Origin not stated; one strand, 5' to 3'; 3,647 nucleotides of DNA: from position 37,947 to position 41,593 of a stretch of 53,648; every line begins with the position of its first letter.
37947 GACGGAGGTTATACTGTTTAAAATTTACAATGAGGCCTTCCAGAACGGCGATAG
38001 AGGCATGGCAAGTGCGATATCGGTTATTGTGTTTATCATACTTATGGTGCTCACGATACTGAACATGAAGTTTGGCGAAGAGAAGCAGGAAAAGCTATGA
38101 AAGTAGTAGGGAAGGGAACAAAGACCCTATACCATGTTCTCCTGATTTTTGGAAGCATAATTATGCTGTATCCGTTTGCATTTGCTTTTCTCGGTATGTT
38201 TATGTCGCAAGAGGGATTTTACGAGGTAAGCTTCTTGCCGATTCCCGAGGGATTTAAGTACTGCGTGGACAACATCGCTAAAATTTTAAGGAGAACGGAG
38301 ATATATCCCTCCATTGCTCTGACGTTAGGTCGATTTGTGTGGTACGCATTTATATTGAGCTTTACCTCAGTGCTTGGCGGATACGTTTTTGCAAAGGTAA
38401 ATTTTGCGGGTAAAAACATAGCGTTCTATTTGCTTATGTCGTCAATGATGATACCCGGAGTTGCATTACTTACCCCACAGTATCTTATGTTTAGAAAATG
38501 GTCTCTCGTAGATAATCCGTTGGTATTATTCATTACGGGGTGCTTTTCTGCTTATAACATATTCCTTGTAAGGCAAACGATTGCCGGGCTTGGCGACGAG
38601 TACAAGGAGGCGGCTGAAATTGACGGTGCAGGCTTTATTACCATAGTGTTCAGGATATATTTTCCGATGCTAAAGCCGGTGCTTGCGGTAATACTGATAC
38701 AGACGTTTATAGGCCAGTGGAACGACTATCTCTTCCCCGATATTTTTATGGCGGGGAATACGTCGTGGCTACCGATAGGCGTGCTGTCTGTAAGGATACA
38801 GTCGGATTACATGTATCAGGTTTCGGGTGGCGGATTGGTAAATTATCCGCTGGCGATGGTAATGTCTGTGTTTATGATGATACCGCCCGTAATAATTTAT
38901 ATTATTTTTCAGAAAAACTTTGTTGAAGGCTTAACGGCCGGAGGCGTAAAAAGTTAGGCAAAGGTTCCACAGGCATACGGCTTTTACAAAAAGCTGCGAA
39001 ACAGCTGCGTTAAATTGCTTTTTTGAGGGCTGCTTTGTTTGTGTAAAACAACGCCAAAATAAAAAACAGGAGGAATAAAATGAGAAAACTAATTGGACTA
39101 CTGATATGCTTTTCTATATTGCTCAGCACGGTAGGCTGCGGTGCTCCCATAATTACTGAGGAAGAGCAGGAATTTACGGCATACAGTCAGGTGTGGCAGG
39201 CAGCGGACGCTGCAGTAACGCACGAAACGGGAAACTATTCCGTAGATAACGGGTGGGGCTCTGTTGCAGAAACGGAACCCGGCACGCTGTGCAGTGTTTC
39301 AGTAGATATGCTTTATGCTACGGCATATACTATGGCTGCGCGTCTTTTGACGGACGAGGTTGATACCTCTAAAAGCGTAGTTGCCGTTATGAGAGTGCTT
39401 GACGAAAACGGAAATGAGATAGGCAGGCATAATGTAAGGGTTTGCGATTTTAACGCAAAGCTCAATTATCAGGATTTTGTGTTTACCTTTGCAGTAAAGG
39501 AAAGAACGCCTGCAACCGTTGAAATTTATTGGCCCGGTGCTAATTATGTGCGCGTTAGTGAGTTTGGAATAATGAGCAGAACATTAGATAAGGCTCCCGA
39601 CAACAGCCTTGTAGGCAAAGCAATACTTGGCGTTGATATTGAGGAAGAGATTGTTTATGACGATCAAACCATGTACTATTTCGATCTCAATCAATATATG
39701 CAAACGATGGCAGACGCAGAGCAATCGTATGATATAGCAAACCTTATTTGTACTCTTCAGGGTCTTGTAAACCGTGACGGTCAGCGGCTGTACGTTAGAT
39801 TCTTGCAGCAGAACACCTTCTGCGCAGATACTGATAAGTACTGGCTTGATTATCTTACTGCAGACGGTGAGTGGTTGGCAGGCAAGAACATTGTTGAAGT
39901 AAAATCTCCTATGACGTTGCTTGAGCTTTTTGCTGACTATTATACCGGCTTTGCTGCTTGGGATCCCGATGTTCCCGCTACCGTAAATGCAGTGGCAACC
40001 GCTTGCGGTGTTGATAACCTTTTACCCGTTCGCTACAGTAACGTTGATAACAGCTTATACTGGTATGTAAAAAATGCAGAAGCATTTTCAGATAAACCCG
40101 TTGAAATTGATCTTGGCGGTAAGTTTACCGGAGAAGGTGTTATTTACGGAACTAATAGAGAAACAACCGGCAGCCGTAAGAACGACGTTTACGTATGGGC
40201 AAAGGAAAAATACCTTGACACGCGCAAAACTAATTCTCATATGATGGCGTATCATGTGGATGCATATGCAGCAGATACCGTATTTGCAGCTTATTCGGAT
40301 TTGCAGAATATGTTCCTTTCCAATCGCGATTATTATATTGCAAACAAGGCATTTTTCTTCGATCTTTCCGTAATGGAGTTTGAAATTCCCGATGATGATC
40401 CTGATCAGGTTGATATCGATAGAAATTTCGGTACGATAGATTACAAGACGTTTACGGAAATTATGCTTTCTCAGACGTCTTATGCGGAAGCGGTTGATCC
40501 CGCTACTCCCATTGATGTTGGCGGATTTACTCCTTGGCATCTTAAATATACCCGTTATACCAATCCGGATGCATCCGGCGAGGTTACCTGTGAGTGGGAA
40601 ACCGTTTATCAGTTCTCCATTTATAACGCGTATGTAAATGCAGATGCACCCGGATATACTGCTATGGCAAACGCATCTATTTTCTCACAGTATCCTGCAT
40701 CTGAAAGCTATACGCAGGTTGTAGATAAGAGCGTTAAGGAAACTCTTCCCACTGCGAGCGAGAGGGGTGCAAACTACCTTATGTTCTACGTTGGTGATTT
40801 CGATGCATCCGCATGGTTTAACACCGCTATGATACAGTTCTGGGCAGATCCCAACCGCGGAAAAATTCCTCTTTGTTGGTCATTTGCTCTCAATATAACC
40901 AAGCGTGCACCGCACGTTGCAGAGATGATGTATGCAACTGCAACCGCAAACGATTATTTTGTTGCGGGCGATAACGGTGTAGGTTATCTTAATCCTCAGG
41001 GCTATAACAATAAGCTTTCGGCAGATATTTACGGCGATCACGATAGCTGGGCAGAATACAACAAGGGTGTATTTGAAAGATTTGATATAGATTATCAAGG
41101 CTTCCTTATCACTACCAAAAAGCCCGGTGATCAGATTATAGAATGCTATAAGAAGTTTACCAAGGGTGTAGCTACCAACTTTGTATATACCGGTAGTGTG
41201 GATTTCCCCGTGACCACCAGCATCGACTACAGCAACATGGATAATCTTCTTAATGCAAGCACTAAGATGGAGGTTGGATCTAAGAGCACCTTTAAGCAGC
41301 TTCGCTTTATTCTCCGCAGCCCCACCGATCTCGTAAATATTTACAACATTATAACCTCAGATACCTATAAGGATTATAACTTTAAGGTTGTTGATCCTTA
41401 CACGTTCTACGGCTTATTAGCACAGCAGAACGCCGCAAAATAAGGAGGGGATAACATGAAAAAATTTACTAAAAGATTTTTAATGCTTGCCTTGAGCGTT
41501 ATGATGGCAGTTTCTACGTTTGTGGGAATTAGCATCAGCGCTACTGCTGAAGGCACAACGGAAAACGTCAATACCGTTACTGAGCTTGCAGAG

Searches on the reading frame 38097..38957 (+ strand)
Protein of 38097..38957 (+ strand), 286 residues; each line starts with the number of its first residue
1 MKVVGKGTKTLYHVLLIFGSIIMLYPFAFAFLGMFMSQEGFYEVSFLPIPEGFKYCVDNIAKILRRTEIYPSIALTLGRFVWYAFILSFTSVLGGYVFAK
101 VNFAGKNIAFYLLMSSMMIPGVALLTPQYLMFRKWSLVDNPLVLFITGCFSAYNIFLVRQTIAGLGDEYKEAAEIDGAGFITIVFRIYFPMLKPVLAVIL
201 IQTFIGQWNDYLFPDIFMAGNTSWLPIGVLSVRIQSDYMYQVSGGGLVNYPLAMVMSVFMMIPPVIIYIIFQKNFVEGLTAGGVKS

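Call 3: search_protein_families(library=pfam, proteins=[window:38097-38957:+], max_evalue=0.01)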
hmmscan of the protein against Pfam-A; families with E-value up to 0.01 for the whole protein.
window:38097-38957:+ (286 aa): 1 family
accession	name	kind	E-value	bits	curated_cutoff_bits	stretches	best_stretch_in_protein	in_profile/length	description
PF00528.27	BPD_transp_1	-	7.8e-15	55.5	26.4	1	92-277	2-180/184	Binding-protein-dependent transport system inner membrane component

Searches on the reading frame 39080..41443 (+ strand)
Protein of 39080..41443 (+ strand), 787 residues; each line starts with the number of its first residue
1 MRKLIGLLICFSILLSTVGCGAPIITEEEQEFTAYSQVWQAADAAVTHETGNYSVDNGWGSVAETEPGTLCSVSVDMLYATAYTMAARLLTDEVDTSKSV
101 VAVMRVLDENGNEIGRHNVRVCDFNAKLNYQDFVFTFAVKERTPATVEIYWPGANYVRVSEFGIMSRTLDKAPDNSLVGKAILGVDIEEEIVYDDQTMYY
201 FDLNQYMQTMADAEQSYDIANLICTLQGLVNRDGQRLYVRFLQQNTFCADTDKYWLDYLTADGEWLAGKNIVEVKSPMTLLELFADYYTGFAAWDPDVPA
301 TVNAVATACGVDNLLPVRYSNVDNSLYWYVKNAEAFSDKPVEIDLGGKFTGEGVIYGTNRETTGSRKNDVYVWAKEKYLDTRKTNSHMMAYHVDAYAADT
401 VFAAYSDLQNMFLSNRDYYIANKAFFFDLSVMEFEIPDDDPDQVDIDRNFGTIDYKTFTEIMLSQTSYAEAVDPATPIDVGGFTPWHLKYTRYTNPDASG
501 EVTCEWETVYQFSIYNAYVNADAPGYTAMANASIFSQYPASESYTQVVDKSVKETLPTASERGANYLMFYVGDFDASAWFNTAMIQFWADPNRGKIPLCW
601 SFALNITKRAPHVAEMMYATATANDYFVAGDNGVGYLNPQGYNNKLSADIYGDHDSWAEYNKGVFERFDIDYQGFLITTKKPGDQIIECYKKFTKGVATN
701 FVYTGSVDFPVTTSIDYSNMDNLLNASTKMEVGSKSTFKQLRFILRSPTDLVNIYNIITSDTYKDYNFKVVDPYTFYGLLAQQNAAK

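Call 3: search_protein_families(library=pfam, proteins=[window:39080-41443:+], max_evalue=0.01)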
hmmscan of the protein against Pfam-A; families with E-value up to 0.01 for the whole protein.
window:39080-41443:+ (787 aa): 2 families
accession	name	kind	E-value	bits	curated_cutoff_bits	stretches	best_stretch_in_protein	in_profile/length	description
PF14323.11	GxGYxYP_C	-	1.8e-23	84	27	1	565-704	3-136/242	GxGYxYP putative glycoside hydrolase C-terminal domain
PF16216.10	GxGYxYP_N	-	3.8e-05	23.8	23.9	1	222-285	17-71/72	GxGYxYP_N 1st domain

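Call 4: search_protein_families(library=ncbifam, proteins=[window:39080-41443:+], max_evalue=0.01)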
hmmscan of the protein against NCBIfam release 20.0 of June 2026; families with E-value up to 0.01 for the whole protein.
window:39080-41443:+ (787 aa): 0 families

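Call 90: search_solved_structures(query=window:39080-41440:+, max_evalue=0.001)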
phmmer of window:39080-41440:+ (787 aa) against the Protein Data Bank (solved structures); distinct sequences matched with E-value up to 0.001: 1.
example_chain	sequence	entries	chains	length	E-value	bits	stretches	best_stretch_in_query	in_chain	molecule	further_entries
3sgg_A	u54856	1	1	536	0.00049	21.7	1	552-643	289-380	Hypothetical hydrolase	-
